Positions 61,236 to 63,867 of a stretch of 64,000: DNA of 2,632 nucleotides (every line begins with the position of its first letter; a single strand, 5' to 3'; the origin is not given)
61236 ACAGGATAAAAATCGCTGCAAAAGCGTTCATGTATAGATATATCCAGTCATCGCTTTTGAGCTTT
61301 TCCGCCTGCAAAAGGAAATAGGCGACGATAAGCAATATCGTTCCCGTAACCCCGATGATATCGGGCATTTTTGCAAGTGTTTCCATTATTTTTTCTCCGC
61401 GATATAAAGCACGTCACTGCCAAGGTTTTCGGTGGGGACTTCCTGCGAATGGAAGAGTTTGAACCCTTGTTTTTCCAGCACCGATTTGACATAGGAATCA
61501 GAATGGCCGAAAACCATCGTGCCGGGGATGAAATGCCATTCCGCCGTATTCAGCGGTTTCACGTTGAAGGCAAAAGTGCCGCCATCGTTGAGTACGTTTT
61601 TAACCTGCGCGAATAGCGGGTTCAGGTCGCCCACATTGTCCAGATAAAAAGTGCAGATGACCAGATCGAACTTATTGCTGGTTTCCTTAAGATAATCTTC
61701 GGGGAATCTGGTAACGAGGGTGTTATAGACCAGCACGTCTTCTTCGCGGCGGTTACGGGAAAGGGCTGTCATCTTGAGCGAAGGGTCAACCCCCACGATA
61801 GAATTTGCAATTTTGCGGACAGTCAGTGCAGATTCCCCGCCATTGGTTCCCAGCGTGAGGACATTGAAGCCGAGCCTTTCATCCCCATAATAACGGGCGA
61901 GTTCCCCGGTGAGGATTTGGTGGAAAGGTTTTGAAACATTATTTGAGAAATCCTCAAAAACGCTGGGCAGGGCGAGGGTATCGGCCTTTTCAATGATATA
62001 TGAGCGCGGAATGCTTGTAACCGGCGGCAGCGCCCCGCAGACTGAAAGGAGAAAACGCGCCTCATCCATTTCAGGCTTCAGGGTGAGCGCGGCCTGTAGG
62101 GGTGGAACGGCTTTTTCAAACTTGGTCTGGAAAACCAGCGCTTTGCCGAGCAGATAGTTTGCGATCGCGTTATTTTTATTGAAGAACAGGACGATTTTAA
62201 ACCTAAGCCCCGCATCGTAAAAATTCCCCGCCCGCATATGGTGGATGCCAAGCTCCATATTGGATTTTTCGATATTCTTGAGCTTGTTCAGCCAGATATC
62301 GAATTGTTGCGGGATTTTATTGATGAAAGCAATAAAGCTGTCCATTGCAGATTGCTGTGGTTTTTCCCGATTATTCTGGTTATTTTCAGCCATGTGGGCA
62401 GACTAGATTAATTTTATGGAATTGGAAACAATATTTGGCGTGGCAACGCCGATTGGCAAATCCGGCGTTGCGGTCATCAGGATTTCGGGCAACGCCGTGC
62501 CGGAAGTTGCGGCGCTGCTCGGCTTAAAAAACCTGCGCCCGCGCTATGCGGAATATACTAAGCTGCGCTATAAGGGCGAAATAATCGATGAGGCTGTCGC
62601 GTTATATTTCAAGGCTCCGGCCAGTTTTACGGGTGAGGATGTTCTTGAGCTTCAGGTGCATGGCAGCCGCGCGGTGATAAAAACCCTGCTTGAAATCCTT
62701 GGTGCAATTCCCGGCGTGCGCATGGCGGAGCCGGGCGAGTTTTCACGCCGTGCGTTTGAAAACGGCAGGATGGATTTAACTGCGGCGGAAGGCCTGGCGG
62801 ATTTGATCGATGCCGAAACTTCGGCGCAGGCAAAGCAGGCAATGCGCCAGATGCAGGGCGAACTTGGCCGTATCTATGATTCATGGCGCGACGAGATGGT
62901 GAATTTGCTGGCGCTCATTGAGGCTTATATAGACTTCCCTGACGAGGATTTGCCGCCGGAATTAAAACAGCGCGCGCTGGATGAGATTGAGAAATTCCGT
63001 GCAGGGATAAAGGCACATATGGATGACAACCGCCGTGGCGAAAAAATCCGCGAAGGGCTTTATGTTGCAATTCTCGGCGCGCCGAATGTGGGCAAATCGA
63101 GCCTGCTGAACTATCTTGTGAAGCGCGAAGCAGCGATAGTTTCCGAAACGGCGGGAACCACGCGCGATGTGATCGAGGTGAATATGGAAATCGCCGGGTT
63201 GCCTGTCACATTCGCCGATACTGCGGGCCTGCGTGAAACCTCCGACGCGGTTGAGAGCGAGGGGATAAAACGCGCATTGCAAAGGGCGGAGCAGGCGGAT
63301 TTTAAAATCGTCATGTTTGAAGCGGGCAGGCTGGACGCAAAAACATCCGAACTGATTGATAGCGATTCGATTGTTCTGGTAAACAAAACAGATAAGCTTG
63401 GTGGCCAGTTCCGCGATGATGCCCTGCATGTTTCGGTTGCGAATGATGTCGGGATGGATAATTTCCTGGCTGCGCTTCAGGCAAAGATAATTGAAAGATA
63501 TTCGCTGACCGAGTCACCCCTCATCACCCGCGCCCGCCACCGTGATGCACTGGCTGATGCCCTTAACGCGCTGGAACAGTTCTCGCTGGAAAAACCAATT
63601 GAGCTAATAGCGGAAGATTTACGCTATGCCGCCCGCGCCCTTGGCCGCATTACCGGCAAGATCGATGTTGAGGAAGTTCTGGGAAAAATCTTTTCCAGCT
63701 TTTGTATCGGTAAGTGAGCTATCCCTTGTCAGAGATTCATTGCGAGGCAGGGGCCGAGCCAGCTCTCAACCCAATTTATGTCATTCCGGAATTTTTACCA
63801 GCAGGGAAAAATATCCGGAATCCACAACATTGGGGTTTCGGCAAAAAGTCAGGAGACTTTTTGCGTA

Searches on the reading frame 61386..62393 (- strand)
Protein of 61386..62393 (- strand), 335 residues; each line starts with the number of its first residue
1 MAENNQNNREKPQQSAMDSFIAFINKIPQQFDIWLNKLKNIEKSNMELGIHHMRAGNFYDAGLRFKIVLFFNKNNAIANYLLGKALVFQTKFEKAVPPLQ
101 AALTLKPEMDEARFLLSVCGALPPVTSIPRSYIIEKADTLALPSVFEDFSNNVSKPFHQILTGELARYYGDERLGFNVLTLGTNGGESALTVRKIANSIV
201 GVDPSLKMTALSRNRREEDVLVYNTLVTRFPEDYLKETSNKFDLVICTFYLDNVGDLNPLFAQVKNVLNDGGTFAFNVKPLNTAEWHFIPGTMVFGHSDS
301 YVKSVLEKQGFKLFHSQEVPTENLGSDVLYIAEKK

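Call 94: search_protein_families(library=pfam, proteins=[window:61386-62393:-], max_evalue=0.0001)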
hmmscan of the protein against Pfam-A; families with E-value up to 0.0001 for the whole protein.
window:61386-62393:- (335 aa): 7 families
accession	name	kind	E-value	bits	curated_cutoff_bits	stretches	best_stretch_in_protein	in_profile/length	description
PF08241.18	Methyltransf_11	-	8.4e-10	39.6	21.2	1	179-276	1-95/95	Methyltransferase domain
PF08242.18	Methyltransf_12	-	4.6e-09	37.3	30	1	181-274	3-98/98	Methyltransferase domain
PF13649.12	Methyltransf_25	-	2.2e-08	35.1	27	1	178-272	1-97/97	Methyltransferase domain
PF13489.12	Methyltransf_23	-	2.2e-08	34.4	27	1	165-282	13-121/164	Methyltransferase domain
PF13847.12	Methyltransf_31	-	1.1e-05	25.7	27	1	177-276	6-109/145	Methyltransferase domain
PF13432.12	TPR_16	-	5.1e-05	24.1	32.7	0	80-120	1-41/65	Tetratricopeptide repeat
PF07942.18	CARME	-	5.7e-05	23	27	1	234-318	157-239/268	Carnosine N-methyltransferase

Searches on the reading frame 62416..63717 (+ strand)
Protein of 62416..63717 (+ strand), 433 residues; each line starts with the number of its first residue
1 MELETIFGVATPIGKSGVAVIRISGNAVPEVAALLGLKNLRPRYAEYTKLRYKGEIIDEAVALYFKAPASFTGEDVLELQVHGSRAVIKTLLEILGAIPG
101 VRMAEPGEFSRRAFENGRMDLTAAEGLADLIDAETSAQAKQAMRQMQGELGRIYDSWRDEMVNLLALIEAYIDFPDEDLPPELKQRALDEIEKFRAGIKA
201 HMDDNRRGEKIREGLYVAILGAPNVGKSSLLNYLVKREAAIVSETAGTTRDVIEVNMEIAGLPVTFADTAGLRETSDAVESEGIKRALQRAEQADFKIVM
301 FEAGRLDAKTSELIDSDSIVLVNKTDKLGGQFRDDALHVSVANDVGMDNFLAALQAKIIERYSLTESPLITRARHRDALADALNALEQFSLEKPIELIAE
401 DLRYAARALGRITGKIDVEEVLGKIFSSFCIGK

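Call 94: search_protein_families(library=pfam, proteins=[window:62416-63717:+], max_evalue=0.0001)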
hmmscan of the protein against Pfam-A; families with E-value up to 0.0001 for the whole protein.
window:62416-63717:+ (433 aa): 5 families
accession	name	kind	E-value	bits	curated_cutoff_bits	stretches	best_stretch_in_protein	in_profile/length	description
PF12631.12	MnmE_helical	-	2.5e-53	181.8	40.1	1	121-430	1-211/211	MnmE helical domain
PF10396.14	TrmE_N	-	6.1e-36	123.6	29.8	1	5-118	1-117/117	GTP-binding protein TrmE N-terminus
PF01926.29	MMR_HSR1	-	1.8e-22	80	21.9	1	217-324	2-113/113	50S ribosome-binding GTPase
PF02421.24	FeoB_N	-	4.5e-08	33.2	27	1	217-326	3-116/156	Ferrous iron transport protein B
PF00350.29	Dynamin_N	-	2.5e-05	24.8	27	1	217-300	1-92/168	Dynamin family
